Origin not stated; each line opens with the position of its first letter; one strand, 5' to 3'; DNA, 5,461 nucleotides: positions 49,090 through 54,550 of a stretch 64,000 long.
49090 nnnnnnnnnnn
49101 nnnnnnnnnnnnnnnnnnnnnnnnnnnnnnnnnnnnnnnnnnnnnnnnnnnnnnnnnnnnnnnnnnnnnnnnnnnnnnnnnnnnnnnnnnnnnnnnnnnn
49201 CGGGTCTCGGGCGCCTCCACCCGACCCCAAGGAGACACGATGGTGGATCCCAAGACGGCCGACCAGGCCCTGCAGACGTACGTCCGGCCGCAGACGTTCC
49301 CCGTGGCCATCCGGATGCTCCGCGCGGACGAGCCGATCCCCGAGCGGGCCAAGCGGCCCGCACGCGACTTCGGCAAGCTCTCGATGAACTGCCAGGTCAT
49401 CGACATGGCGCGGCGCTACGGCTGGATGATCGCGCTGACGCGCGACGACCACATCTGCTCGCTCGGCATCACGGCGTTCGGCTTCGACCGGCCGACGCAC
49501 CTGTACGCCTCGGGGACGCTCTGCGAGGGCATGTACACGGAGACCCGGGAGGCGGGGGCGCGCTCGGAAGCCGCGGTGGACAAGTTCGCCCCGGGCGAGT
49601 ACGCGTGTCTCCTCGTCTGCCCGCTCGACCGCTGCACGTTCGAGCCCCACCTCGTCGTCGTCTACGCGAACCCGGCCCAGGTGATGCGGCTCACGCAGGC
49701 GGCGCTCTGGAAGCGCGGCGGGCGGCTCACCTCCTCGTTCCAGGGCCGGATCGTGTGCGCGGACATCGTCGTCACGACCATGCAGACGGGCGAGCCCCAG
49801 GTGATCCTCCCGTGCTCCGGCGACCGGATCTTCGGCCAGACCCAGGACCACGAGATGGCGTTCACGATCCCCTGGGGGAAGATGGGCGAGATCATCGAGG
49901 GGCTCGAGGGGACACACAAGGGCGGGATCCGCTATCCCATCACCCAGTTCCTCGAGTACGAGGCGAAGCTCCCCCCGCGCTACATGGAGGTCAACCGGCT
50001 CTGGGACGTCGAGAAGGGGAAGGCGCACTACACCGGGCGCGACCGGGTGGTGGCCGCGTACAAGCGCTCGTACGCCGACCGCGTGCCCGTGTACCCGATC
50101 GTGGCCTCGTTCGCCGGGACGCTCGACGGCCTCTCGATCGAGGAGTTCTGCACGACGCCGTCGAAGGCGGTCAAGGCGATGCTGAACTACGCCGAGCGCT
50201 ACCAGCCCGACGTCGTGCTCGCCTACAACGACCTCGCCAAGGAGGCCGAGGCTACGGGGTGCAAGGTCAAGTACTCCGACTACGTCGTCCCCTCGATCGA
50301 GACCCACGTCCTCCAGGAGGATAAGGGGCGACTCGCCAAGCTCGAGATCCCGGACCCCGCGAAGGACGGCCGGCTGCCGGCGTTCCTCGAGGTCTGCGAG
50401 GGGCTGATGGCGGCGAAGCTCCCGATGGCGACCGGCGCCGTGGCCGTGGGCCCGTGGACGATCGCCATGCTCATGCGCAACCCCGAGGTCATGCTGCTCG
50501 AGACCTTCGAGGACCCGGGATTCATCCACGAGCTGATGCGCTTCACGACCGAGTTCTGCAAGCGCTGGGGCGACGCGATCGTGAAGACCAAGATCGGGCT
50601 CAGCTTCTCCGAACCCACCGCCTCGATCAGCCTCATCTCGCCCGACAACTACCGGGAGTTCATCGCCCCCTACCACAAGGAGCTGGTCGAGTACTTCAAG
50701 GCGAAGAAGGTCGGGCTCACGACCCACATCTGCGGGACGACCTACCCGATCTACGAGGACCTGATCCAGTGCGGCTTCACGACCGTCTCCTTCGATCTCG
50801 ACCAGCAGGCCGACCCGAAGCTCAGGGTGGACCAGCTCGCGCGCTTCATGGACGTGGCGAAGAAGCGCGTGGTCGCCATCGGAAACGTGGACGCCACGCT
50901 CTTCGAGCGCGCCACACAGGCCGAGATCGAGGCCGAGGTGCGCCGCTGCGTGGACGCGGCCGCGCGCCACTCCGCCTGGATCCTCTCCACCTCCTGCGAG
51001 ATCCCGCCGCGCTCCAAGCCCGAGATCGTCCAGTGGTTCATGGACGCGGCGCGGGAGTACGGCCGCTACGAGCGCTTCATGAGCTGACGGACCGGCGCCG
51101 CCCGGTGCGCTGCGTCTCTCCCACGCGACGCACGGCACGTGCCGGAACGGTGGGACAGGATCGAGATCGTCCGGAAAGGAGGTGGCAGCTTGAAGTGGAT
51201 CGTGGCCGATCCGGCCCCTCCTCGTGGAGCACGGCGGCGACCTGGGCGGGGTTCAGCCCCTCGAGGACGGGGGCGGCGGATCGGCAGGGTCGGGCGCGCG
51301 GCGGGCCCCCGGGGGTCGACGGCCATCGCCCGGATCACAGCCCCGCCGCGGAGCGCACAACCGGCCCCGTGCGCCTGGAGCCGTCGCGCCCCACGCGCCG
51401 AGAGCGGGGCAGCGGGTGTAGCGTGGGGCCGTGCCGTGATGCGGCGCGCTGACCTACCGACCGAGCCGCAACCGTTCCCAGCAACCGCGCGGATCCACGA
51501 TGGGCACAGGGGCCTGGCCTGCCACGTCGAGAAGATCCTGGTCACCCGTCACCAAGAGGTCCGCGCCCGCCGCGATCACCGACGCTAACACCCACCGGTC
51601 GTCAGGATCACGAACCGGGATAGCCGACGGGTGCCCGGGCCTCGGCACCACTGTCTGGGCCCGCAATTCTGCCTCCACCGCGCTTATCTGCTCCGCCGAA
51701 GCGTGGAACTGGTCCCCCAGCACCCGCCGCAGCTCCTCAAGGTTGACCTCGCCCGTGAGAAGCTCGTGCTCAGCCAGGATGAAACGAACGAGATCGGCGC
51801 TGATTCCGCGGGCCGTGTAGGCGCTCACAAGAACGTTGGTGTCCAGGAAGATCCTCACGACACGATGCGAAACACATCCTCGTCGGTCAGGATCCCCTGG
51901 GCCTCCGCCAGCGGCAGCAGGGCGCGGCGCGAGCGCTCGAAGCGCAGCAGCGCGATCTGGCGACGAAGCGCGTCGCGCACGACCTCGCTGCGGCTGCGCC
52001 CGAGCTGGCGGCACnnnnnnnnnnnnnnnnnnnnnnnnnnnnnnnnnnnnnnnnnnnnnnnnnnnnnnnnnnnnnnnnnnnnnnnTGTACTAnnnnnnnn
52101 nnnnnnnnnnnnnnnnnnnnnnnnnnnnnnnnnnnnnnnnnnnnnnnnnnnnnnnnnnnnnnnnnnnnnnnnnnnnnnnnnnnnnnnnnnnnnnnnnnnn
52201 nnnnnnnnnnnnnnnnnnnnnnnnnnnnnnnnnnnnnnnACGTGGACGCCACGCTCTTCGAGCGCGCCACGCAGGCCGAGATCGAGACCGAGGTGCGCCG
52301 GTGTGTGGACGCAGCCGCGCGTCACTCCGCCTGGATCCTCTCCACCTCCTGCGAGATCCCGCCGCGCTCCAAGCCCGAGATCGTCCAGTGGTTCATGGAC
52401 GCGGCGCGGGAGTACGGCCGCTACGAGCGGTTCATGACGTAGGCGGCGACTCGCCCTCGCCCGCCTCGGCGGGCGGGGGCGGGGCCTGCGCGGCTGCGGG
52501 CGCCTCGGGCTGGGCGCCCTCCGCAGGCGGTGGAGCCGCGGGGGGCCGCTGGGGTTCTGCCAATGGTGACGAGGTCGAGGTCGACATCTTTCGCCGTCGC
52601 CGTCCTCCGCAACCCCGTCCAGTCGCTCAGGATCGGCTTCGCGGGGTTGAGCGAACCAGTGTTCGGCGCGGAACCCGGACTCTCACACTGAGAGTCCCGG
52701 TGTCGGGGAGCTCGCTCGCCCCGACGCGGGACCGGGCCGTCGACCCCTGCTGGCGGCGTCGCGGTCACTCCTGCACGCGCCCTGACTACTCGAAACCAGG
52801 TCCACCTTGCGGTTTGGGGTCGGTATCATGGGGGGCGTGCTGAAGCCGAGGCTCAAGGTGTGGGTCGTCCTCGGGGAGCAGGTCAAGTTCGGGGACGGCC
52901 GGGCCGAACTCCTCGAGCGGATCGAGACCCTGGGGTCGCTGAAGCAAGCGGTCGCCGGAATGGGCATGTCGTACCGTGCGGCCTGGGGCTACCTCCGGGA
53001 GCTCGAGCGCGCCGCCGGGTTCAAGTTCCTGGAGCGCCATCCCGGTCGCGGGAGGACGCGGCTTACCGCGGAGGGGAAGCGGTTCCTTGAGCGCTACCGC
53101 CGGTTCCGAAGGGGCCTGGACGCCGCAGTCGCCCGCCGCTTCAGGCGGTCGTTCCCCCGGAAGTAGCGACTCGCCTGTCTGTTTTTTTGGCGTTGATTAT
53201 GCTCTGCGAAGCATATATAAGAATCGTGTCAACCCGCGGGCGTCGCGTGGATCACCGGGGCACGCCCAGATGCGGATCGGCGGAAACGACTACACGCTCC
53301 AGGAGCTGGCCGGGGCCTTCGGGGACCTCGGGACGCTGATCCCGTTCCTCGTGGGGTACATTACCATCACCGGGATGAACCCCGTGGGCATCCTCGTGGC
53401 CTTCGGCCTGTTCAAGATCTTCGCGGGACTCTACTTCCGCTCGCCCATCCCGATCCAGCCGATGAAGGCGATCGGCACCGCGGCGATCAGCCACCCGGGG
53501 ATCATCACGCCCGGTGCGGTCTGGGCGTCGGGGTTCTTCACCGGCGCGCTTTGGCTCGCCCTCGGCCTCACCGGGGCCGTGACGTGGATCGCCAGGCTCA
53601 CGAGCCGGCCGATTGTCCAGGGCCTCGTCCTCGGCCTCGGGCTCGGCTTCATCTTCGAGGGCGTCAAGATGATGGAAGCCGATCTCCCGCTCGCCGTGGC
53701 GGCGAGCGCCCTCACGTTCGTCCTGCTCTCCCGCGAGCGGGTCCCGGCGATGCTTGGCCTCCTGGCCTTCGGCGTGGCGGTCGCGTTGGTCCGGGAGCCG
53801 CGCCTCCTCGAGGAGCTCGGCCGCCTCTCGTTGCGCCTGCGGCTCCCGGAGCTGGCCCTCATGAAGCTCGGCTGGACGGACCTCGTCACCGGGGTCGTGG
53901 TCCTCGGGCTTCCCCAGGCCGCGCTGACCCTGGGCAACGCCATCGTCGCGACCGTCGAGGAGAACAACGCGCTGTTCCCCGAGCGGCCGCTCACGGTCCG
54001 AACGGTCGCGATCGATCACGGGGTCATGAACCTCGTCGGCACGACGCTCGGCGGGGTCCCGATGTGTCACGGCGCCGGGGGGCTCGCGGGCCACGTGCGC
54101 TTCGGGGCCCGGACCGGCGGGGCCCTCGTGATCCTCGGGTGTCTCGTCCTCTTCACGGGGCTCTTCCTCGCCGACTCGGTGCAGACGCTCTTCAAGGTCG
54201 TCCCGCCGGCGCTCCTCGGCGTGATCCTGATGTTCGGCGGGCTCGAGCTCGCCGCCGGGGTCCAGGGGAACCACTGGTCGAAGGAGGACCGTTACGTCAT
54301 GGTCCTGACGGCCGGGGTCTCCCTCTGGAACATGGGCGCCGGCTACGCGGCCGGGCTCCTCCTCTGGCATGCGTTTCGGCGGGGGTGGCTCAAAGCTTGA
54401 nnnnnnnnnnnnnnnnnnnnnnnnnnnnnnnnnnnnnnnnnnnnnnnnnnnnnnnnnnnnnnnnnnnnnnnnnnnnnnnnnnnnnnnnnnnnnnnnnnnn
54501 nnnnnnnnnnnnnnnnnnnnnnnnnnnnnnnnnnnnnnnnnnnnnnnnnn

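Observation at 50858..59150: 215-230-bp direct repeat of the URO-D-like gene 3' end occurs three times and brackets a ~7.7-kb island-like insertion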

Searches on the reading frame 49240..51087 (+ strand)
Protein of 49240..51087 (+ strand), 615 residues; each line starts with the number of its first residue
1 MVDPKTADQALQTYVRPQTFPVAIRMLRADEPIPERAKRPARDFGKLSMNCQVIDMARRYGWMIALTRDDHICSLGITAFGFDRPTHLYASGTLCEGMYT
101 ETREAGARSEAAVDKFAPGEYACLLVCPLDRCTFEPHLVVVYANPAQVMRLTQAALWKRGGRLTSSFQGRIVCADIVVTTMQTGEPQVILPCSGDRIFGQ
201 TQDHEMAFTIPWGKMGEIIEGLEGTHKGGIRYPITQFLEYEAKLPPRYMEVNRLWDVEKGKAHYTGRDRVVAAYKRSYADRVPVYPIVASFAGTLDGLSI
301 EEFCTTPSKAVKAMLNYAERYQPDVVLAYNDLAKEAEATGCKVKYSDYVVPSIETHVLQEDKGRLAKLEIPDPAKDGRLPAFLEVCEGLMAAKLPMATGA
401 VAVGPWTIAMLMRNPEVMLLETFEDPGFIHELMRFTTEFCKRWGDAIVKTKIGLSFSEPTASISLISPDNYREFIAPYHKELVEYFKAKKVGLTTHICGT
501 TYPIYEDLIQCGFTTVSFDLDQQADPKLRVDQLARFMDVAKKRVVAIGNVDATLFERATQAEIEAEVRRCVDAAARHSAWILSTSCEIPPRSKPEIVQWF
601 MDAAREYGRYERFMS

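Call 5: search_protein_families(library=pfam, proteins=[window:49240-51087:+], max_evalue=0.01)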
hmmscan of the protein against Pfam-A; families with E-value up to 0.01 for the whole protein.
window:49240-51087:+ (615 aa): 2 families
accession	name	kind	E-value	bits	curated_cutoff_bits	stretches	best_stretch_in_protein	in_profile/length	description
PF01208.23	URO-D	-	5.3e-61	207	23.9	1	266-607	2-346/346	Uroporphyrinogen decarboxylase (URO-D)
PF02596.20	DUF169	-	1.9e-57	194.9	27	1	11-221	2-209/209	Uncharacterised ArCR, COG2043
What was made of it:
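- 49240..51087 (+): Intact DUF169 + URO-D fusion gene (615 aa), ending ...ERFMS*. Pfam PF02596 + PF01208 (call 5).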

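Call 6: find_related_loci(query=window:49240-51087:+, collection=genome_contigs, flank=10000)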
Query window:49240-51087:+ (615 aa) in genome_contigs; peptide patterns used: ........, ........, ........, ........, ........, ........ (x = any residue, [..] = any of these).
242 stretches matched a pattern; 210 encode a relative of the query (tblastn E <= 1e-3); the best 80 are kept; 80 distinct loci.
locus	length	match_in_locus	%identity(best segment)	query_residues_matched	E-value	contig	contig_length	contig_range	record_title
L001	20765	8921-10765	92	1-615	0e+0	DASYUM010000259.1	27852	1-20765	MAG TPA_asm: Candidatus Methylomirabilota bacterium isolate SMAG_U4595 k141_1799686, whole genome shotgun sequence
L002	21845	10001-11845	91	1-615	0e+0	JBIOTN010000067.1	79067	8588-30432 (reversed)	MAG: Candidatus Rokuibacteriota bacterium isolate MAG159 k127_1882748, whole genome shotgun sequence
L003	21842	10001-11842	89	2-615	0e+0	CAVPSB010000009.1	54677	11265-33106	MAG: uncultured Candidatus Rokubacteria bacterium isolate MFD10007.bin.2.196 genome assembly, contig: contig_12264, whol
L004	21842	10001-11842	88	2-615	0e+0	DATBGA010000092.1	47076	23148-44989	MAG TPA_asm: Candidatus Methylomirabilota bacterium isolate SMAG_U3825 k141_5672389, whole genome shotgun sequence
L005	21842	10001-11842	88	1-614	0e+0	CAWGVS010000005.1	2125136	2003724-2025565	MAG: uncultured Candidatus Rokubacteria bacterium isolate MFD02242.bin.2.73 genome assembly, contig: contig_3168, whole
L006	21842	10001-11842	88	1-614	0e+0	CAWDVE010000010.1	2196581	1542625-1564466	MAG: uncultured Candidatus Rokubacteria bacterium isolate MFD05674.bin.2.168 genome assembly, contig: contig_27548, whol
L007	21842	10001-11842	88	1-614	0e+0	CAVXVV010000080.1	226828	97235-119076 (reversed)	MAG: uncultured Candidatus Rokubacteria bacterium isolate MFD04850.bin.2.156 genome assembly, contig: contig_69965, whol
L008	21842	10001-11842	87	1-614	0e+0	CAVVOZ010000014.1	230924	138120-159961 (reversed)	MAG: uncultured Candidatus Rokubacteria bacterium isolate MFD02242.bin.2.101 genome assembly, contig: contig_20666, whol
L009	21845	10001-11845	87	1-615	0e+0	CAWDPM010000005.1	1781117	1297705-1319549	MAG: uncultured Candidatus Rokubacteria bacterium isolate MFD04850.bin.1.411 genome assembly, contig: contig_13961, whol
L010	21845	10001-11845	87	1-615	0e+0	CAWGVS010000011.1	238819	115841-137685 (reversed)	MAG: uncultured Candidatus Rokubacteria bacterium isolate MFD02242.bin.2.73 genome assembly, contig: contig_7740, whole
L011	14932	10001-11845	87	1-615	0e+0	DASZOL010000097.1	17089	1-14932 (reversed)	MAG TPA_asm: Candidatus Methylomirabilota bacterium isolate SMAG_U5944 k141_211185, whole genome shotgun sequence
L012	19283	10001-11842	88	1-614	0e+0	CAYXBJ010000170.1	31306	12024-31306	MAG TPA_asm: uncultured bacterium isolate binchicken_co279_6 genome assembly, contig: k141_2603538, whole genome shotgun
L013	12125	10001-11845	87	1-615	0e+0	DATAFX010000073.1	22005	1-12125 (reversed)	MAG TPA_asm: Candidatus Methylomirabilota bacterium isolate SMAG_U6814 k141_5336746, whole genome shotgun sequence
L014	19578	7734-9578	87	1-615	0e+0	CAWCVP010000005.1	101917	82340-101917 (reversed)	MAG: uncultured Candidatus Rokubacteria bacterium isolate MFD00962.bin.2.92 genome assembly, contig: contig_126471, whol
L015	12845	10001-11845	86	1-615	0e+0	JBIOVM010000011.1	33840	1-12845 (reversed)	MAG: Candidatus Rokuibacteriota bacterium isolate MAG108 k127_1233975, whole genome shotgun sequence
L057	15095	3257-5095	81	1-614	0e+0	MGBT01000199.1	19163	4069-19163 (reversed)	MAG: Candidatus Rokubacteria bacterium GWA2_70_23 gwa2_scaffold_6825, whole genome shotgun sequence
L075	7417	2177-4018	79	1-614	0e+0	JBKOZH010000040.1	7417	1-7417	MAG: Candidatus Methylomirabilota bacterium isolate GB_HAYS_MAG_00039 GB_HAYS_000000239829, whole genome shotgun sequenc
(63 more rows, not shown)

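Call 7: find_encoding_contigs(protein=window:49240-51087:+, flank=10000, max_places=10)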
Protein window:49240-51087:+ (615 aa): 1 contig read that carries it; 1 place shown.
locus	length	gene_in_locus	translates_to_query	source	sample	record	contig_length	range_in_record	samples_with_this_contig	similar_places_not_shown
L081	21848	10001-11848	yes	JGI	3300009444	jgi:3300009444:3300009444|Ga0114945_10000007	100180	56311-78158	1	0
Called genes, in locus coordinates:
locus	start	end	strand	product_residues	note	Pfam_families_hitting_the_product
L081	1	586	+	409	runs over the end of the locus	PF00291:PALP, PF01842:ACT (faint), PF13291:ACT_4 (weak)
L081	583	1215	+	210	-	PF03737:RraA-like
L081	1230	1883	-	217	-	PF01553:Acyltransferase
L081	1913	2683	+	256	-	PF03009:GDPD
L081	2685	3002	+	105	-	-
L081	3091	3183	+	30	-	-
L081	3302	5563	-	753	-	PF12773:DZR, PF13240:Zn_Ribbon_1 (weak), PF13248:Zn_ribbon_3 (faint), PF00211:Guanylate_cyc, PF13191:AAA_16, PF13401:AAA_22 (faint)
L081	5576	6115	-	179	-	-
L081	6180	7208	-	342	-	PF00480:ROK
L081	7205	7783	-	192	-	PF00578:AhpC-TSA (weak), PF02630:SCO1-SenC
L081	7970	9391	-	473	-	PF01842:ACT (weak), PF13291:ACT_4 (weak), PF00390:malic, PF03949:Malic_M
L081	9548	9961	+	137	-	-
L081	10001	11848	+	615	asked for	PF02596:DUF169, PF01208:URO-D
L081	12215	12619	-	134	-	PF01850:PIN, PF13470:PIN_3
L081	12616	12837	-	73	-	PF01402:RHH_1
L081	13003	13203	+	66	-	PF01208:URO-D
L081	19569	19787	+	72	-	PF01208:URO-D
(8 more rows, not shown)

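Call 59: search_protein_families(library=pfam, proteins=[L014:10455-11774:-, L014:11674-12630:-, L014:9633-10229:-, L001:10860-11981:+, L001:11995-13986:+, L001:14003-14773:-, L057:6776-8272:-, L075:4039-4557:+, L004:11926-12873:+, L002:12067-15621:-], max_evalue=0.0001)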
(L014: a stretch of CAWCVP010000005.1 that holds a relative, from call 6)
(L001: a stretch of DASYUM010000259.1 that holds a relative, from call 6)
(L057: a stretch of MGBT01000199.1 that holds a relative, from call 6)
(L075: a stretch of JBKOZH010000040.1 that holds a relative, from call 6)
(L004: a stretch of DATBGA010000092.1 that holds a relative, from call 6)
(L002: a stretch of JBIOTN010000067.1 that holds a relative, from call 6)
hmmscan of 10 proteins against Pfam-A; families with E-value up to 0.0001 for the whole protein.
L014:10455-11774:- (439 aa): 1 family
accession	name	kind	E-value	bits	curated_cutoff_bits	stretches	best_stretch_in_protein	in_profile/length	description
PF08242.18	Methyltransf_12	-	7.5e-06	27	30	1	244-353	1-98/98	Methyltransferase domain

L014:11674-12630:- (318 aa): 1 family
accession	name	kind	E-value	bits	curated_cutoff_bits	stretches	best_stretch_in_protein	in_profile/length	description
PF03279.18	Lip_A_acyltrans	-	5.7e-24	85.3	22.3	1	48-311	25-291/295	Bacterial lipid A biosynthesis acyltransferase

L014:9633-10229:- (198 aa): 1 family
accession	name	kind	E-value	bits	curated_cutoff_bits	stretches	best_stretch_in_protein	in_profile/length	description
PF13620.12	CarboxypepD_reg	-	3.7e-06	27.6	32.3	1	137-186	27-75/82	Carboxypeptidase regulatory-like domain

L001:10860-11981:+ (373 aa): 2 families
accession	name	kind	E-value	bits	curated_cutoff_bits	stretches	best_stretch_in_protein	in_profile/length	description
PF00753.33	Lactamase_B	-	6.4e-07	29.9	22.7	1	114-149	33-67/196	Metallo-beta-lactamase superfamily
PF12706.13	Lactamase_B_2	-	2.1e-05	24.7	27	1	110-160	17-61/200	Beta-lactamase superfamily domain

L001:11995-13986:+ (663 aa): 1 family
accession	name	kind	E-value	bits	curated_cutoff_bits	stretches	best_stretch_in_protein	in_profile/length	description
PF20091.5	Abhydrolase_10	-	2.1e-45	155.9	23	1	254-655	134-428/429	Alpha/beta hydrolase domain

L001:14003-14773:- (256 aa): 2 families
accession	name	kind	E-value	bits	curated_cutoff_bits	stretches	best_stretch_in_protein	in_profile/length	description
PF13531.11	SBP_bac_11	-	9.2e-36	124.1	25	1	32-254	2-225/227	Bacterial extracellular solute-binding protein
PF01547.30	SBP_bac_1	-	1.4e-06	29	26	1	42-247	9-306/307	Bacterial extracellular solute-binding protein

L057:6776-8272:- (498 aa): 2 families
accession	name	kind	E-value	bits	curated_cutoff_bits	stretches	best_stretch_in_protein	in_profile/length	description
PF04055.27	Radical_SAM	-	2.1e-16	61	29.5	1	227-392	3-164/166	Radical SAM superfamily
PF02310.24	B12-binding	-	4.1e-15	56.1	32.1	1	80-161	37-120/121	B12 binding domain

L075:4039-4557:+ (172 aa): 2 families
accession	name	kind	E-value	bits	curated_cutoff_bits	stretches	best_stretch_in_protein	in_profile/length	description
PF05163.17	DinB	-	1.4e-18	67.8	23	1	10-163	7-159/165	DinB family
PF12867.12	DinB_2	-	1.6e-05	25.8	24.8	1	16-140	3-126/128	DinB superfamily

L004:11926-12873:+ (315 aa): 2 families
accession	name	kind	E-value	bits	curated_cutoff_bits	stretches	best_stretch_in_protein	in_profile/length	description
PF01436.27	NHL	-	4e-06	27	20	0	282-302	1-20/28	NHL repeat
PF08450.18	SGL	-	2.6e-05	24.4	26.3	0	244-306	2-64/246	SMP-30/Gluconolactonase/LRE-like region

L002:12067-15621:- (1184 aa): 6 families
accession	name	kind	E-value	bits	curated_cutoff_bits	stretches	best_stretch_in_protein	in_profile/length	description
PF13191.12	AAA_16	-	2.2e-29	103.6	32.6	1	296-484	1-167/167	AAA ATPase domain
PF00211.25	Guanylate_cyc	-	6e-25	88.3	21.9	1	98-274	7-179/183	Adenylate and Guanylate cyclase catalytic domain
PF17874.7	TPR_MalT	-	8.7e-15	55.3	45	2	995-1145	41-190/336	MalT-like TPR region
PF13424.12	TPR_12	-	3e-12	47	30.1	1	754-824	5-77/77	Tetratricopeptide repeat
PF12773.13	DZR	-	6.5e-09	36.3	27.3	1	3-46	1-45/45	Double zinc ribbon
PF13240.11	Zn_Ribbon_1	-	3.9e-08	33.3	25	1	3-24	2-23/23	zinc-ribbon domain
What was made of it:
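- On Integrase-mediated genomic island / CIME tandem accretion: None found among the 10 main ORFs tested from inserts at this site in six relatives (call 59).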

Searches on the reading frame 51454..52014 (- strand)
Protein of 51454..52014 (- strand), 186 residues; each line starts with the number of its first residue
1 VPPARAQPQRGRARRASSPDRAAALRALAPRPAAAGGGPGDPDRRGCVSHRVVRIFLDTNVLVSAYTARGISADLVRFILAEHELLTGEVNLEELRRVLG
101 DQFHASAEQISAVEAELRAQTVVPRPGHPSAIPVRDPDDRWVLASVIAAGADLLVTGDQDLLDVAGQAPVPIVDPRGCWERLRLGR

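Call 5: search_protein_families(library=pfam, proteins=[window:51454-52014:-], max_evalue=0.01)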
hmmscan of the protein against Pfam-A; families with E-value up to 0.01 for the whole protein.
window:51454-52014:- (186 aa): 3 families
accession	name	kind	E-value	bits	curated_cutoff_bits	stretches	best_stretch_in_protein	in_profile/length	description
PF13470.12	PIN_3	-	1.2e-12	49.1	27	1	54-159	1-114/115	PIN domain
PF01850.27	PIN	-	6.3e-09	36.9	23.6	1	55-166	1-119/120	PIN domain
PF16289.11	PIN_12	-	0.0055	17.6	32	1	55-108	1-58/172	PIN domain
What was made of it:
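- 51454..51858 (-): vapC (PIN-domain toxin, 134 aa). PF13470/PF01850 (call 5).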

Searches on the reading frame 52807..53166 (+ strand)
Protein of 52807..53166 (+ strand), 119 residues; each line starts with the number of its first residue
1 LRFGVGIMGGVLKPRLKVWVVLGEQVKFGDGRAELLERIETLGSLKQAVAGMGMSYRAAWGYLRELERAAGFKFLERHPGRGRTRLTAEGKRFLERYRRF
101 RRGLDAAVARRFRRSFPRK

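Call 5: search_protein_families(library=pfam, proteins=[window:52807-53166:+], max_evalue=0.01)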
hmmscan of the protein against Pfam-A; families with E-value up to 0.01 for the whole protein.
window:52807-53166:+ (119 aa): 1 family
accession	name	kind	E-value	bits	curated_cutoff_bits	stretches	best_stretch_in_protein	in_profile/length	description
PF00126.33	HTH_1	-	2e-07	31.3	26.6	1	34-91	5-60/60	Bacterial regulatory helix-turn-helix protein, lysR family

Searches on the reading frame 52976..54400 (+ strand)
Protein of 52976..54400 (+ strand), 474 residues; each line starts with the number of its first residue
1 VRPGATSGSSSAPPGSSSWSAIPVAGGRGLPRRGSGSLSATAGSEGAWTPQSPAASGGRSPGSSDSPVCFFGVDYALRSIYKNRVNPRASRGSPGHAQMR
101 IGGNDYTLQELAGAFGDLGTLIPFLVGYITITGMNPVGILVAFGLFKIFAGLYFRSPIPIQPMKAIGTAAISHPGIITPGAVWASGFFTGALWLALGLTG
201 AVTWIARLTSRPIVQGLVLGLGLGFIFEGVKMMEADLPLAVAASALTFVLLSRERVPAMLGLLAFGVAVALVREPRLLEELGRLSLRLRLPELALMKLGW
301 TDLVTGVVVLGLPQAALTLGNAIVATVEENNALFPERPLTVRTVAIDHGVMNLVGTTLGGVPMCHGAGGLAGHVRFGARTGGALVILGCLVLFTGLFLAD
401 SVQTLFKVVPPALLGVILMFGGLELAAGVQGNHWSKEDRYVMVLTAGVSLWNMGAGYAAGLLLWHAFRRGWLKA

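Call 5: search_protein_families(library=pfam, proteins=[window:52976-54400:+], max_evalue=0.01)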
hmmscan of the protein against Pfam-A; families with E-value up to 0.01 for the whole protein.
window:52976-54400:+ (474 aa): 2 families
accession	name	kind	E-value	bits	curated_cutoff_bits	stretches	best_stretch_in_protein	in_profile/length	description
PF16983.11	MFS_MOT1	-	1.3e-46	158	30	2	308-425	3-111/111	Molybdate transporter of MFS superfamily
PF00916.26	Sulfate_transp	-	0.00019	20.8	23.2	1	348-425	283-357/380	Sulfate permease family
